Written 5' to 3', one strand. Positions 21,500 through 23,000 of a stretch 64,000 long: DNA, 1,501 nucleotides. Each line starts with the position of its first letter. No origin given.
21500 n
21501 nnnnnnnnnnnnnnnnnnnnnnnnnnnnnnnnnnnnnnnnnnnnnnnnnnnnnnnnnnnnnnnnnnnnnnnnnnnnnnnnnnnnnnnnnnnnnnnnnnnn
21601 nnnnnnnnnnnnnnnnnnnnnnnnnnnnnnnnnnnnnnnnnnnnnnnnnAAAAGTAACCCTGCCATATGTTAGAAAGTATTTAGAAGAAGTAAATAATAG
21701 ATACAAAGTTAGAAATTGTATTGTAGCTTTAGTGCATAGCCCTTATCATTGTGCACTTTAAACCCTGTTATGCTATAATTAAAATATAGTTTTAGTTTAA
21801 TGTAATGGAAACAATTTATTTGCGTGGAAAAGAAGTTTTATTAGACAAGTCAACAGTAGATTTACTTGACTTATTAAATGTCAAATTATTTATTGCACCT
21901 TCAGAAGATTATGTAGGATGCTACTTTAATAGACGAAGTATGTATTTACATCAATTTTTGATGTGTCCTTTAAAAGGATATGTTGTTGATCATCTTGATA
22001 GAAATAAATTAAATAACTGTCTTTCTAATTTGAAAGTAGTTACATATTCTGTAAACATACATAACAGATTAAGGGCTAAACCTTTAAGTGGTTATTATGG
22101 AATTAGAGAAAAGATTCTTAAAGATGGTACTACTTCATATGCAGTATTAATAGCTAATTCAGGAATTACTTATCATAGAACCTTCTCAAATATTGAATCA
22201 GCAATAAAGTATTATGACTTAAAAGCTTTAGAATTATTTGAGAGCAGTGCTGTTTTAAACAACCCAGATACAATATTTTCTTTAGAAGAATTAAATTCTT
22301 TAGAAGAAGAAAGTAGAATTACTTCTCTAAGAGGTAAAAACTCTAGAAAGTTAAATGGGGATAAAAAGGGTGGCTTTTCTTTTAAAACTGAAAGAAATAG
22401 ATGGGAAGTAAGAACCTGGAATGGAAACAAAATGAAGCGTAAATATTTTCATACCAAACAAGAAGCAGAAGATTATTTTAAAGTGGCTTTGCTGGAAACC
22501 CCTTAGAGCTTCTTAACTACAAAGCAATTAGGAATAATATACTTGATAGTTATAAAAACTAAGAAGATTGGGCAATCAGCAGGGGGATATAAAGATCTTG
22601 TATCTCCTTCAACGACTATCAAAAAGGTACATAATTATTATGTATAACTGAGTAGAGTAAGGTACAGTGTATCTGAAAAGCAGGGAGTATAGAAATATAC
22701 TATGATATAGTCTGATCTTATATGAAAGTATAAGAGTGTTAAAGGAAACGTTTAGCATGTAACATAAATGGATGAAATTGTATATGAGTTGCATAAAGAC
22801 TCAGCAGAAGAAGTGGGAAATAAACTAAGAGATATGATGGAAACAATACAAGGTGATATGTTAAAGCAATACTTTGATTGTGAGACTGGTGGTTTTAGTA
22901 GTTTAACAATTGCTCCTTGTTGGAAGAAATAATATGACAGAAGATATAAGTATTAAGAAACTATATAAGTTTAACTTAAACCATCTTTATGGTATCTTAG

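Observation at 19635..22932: DNA polymerase (family A) gene split exactly within motif C by a ~1.03-kb putative group I intron encoding an HNH-AP2 homing endonuclease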

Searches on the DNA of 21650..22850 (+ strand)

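Call 4: search_rna_families(source=window, start=21650, end=22850, threshold=evalue, max_evalue=10, show_alignments=4)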
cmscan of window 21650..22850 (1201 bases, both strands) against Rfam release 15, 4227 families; matches with E-value up to 10: 10.
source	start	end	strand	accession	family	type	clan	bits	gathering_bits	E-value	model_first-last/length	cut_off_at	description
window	22363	22424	+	RF03680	mir-9465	Gene; miRNA;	-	24.9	63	0.016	1-74/74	no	mir-9465 microRNA precursor family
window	22263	22311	+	RF02584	KRAS_3UTR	Cis-reg;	-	23.9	49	4.6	1-49/49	no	KRAS 3' UTR cis-regulatory element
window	21954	22026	-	RF02900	AaHKsRNA82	Gene; sRNA;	-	21.6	51.4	2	1-81/81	no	Aggregatibacter sRNA 82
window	22045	22112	+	RF00132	snoR24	Gene; snRNA; snoRNA; CD-box;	-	20.7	38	1.1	1-92/92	no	Small nucleolar RNA R24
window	22265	22390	+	RF02084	STnc130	Gene; sRNA;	-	19.4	55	5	1-135/135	no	Enterobacteria sRNA STnc130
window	22297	22332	-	RF00153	SNORD62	Gene; snRNA; snoRNA; CD-box;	CL00068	17.8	39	3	1-86/86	no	Small nucleolar RNA SNORD62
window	22326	22402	+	RF01429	snoR130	Gene; snRNA; snoRNA; CD-box;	-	16.8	40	5.6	1-122/122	no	small nucleolar RNA snoR130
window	22552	22568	+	RF04334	Plastid-rpl16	Intron;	-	16.8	43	7.2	16-32/47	no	Plastid-rpl16 group II-D1 intron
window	22236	22260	-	RF01335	CRISPR-DR22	Gene; CRISPR;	-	14.9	50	5.4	1-36/36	no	CRISPR RNA direct repeat element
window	21866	21916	+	RF02147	MEG8_3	Gene; lncRNA;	-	13.7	40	1.4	1-66/66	no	Maternally expressed 8 exon 3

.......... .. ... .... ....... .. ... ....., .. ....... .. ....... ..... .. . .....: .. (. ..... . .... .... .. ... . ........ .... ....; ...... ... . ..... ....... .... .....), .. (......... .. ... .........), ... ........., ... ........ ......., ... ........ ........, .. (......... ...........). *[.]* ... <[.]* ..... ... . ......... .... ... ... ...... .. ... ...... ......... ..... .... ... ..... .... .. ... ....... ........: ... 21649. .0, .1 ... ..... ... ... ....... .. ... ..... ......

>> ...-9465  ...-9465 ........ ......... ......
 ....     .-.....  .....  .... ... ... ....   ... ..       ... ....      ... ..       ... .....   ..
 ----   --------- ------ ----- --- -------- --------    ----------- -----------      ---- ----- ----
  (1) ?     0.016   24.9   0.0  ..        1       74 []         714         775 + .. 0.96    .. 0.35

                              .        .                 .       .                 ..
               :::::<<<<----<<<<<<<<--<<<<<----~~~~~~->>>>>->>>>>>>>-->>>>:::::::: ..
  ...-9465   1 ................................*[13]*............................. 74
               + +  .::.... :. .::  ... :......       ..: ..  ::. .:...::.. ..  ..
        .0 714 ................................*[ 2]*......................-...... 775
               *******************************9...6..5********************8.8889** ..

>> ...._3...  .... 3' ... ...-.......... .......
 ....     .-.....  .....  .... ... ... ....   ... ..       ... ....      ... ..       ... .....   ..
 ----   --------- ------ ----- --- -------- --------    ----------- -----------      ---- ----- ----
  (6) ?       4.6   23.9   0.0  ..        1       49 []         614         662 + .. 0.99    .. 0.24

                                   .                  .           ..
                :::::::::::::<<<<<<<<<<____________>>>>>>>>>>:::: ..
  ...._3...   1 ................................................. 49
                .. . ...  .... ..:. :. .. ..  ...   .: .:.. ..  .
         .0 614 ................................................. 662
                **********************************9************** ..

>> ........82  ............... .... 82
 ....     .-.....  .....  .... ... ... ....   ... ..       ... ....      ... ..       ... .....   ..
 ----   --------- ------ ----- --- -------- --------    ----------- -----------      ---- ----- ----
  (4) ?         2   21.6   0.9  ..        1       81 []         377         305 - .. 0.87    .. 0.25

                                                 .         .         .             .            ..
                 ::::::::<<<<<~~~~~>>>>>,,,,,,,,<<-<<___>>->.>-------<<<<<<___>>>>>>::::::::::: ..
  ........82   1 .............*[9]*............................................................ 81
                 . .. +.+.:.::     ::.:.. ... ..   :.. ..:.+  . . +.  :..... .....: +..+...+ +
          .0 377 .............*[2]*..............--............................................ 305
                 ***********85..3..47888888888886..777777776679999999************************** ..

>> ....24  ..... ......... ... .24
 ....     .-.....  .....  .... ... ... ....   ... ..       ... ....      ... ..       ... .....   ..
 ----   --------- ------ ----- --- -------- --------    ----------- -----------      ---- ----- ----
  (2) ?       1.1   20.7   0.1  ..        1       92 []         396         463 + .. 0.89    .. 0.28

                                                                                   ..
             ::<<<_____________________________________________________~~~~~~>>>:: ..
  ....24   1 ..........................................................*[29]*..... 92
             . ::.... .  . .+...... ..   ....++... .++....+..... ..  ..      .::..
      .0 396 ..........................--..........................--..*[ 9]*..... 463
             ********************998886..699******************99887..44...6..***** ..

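Call 6: search_rna_families(source=window, start=22500, end=22790, threshold=evalue, max_evalue=10, show_alignments=3)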
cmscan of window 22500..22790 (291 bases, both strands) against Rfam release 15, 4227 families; matches with E-value up to 10: 4.
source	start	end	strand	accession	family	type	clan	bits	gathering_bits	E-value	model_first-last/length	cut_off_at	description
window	22579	22734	+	RF00028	Intron_gpI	Intron;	-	23.2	50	0.00049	1-253/253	no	Group I catalytic intron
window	22552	22568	+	RF04334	Plastid-rpl16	Intron;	-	16.8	43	1.7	16-32/47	no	Plastid-rpl16 group II-D1 intron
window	22546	22568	+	RF00522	PreQ1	Cis-reg; riboswitch;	-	13.9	39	2.5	1-45/45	no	PreQ1 (pre queuosine) riboswitch aptamer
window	22714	22756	+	RF03027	RT-6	Gene; sRNA;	-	11.2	46.7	7.4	1-75/75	no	RT-6 RNA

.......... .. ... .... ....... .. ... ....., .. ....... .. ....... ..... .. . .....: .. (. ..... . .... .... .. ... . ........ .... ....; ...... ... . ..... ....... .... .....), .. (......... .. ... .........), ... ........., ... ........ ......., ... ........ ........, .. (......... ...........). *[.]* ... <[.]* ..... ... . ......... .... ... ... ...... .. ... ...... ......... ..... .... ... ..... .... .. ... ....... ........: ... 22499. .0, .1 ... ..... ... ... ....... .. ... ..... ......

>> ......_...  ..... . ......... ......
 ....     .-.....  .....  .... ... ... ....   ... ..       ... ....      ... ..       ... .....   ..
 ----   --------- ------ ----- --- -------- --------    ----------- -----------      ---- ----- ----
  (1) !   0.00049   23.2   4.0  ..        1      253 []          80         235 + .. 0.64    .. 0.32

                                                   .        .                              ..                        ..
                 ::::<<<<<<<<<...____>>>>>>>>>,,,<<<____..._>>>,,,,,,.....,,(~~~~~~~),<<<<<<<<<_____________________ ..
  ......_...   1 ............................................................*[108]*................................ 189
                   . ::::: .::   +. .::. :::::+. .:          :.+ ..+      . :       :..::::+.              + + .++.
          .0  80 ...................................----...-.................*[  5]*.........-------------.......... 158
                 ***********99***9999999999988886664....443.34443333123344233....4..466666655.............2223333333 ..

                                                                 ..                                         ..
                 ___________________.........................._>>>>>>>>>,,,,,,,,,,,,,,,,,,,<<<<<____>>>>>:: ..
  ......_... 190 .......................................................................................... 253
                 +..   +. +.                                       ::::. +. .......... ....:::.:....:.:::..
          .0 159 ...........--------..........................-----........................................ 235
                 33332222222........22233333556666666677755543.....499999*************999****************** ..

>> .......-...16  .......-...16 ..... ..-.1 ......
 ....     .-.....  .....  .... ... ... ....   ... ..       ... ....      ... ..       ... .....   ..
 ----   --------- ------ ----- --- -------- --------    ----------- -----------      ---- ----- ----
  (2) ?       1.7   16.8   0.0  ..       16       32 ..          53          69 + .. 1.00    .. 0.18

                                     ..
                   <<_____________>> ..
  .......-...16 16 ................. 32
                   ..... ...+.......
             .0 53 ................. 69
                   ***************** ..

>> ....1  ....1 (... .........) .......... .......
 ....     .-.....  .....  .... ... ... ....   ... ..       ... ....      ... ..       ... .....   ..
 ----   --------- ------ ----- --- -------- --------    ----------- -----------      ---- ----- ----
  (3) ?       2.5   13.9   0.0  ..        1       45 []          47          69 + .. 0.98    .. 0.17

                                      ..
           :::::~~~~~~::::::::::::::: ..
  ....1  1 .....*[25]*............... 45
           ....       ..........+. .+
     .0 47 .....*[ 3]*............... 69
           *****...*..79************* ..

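Call 45: search_rna_families(source=window, start=22462, end=22775, threshold=evalue, max_evalue=1, show_alignments=1)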
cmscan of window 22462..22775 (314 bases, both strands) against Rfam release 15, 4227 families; matches with E-value up to 1: 1.
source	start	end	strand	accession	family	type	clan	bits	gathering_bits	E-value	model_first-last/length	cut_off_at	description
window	22462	22734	+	RF00028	Intron_gpI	Intron;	-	25.3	50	0.00012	20-253/253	5'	Group I catalytic intron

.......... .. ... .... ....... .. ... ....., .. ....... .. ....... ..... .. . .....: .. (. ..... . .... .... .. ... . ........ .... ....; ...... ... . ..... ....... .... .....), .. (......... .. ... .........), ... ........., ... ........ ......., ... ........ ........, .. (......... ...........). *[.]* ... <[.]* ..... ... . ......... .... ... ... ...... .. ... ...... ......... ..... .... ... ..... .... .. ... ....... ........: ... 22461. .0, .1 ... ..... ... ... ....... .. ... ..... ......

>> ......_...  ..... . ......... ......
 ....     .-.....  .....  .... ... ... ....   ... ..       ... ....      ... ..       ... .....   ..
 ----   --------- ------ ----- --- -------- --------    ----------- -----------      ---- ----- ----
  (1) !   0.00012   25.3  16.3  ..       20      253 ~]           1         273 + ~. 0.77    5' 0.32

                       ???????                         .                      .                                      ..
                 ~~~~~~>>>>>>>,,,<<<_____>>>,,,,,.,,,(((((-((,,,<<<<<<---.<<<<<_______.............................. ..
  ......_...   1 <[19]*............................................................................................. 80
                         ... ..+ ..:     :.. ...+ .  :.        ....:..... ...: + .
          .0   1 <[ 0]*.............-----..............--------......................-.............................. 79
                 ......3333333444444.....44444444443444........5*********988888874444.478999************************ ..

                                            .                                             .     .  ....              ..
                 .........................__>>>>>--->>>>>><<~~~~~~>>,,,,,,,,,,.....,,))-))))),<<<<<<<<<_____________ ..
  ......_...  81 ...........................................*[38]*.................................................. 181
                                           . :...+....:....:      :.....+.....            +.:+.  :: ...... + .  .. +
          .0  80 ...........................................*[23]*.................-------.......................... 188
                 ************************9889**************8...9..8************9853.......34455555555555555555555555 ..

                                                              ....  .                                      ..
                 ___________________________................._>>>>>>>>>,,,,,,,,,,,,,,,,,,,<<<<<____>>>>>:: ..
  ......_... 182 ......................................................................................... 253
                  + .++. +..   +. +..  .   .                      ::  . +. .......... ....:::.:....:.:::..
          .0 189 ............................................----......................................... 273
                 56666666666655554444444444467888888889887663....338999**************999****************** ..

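Call 56: search_dna_similar(query=window:22583-22790:+, collection=phages, mode=distant, max_rows=15, max_evalue=0.01)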
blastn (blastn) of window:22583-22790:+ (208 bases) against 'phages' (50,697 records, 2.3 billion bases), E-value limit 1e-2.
Records with a match: 158; places in all: 159; records where one place covers at least 80% of the query: 0.
Best place of each record, by identity: 95-99% 4; 90-95% 40; 80-90% 65; 60-80% 49.
By first word of the organism name: Staphylococcus 69; Salmonella 34; Escherichia 20; Lactococcus 8; Acinetobacter 5; Enterococcus 4; Aeromonas 3; Campylobacter 2; Bacillus 2; Yersinia 2; and 8 more.
By host as written in the record: Staphylococcus aureus 21; - 11; Escherichia coli 8; Lactococcus lactis 8; Staphylococcus sp. 6; Salmonella enterica subsp. enterica serovar Shubra 5; Staphylococcus carnosus TM300 5; Salmonella sp. 4; and 61 more.
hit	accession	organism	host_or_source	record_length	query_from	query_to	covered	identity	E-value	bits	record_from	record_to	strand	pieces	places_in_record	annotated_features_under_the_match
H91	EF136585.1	Staphylococcus phage 812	Staphylococcus aureus CCM 4028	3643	26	86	29%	74.6%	1e-3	48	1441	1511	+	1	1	putative recombinase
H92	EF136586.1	Staphylococcus phage 812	Staphylococcus aureus CCM 4028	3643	26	86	29%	74.6%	1e-3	48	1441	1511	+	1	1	putative recombinase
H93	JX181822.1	Salmonella phage SPT-1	Baltimore Harbor water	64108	26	81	27%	80.7%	4e-3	46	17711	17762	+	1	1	none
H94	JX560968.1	Escherichia phage EC6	Escherichia coli serotype O157:H7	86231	26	81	27%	80.7%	4e-3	46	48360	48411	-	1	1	none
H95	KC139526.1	Salmonella phage FSL SP-010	Salmonella enterica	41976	26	81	27%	80.7%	4e-3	46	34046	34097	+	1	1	none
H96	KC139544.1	Salmonella phage FSL SP-012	Salmonella enterica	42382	26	81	27%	80.7%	4e-3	46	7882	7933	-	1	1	none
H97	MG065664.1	Campylobacter phage A132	Campylobacter jejuni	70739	26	81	27%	80.7%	4e-3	46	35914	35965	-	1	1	record has no annotation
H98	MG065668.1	Campylobacter phage A126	Campylobacter jejuni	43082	26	81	27%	80.7%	4e-3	46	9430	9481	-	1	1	record has no annotation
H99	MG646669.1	Salmonella phage BPS17W1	Salmonella enterica subsp. enterica ...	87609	26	81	27%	80.7%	4e-3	46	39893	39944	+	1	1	none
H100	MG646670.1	Salmonella phage BPS15S6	Salmonella enterica subsp. enterica ...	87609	26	81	27%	80.7%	4e-3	46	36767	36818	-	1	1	none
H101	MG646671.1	Salmonella phage BPS17S6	Salmonella enterica subsp. enterica ...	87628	26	81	27%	80.7%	4e-3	46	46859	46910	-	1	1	none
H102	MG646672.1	Salmonella phage BPS17L1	Salmonella enterica subsp. enterica ...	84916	26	81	27%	80.7%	4e-3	46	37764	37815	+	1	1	none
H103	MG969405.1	Salmonella phage GE_vB_B1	Salmonella enterica subsp. enterica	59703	26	81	27%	80.7%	4e-3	46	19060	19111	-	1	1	record has no annotation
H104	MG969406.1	Salmonella phage GE_vB_B3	Salmonella enterica subsp. enterica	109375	26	81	27%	80.7%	4e-3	46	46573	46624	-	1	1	record has no annotation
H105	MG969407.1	Salmonella phage GE_vB_BS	Salmonella enterica subsp. enterica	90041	26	81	27%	80.7%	4e-3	46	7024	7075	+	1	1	record has no annotation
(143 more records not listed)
